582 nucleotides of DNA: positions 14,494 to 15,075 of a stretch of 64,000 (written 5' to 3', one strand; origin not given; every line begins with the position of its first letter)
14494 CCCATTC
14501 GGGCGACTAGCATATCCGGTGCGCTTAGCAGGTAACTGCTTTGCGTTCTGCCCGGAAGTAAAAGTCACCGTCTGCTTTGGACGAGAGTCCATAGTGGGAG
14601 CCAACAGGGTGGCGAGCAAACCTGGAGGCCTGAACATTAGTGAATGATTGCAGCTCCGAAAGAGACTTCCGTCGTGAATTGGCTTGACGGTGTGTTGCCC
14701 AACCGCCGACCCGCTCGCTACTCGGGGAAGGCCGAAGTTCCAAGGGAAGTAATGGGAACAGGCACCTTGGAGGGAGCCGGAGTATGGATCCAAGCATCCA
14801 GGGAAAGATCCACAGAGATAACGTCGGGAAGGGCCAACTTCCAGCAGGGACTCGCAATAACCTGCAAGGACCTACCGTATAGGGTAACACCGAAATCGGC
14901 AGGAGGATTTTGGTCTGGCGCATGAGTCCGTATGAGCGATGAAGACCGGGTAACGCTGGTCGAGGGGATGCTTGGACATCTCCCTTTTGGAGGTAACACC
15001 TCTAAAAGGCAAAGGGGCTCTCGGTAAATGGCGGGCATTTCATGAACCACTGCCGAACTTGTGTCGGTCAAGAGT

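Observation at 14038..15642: ORF-less group II intron adjacent to a detached ileS 3' fragment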

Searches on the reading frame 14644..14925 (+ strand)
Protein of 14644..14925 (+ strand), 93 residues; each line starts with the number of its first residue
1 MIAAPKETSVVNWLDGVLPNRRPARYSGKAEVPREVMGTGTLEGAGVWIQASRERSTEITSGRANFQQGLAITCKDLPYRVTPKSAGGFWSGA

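Call 8: search_protein_families(library=pfam, proteins=[window:14644-14925:+], max_evalue=0.01)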
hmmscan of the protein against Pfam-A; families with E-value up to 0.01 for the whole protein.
window:14644-14925:+ (93 aa): 0 families
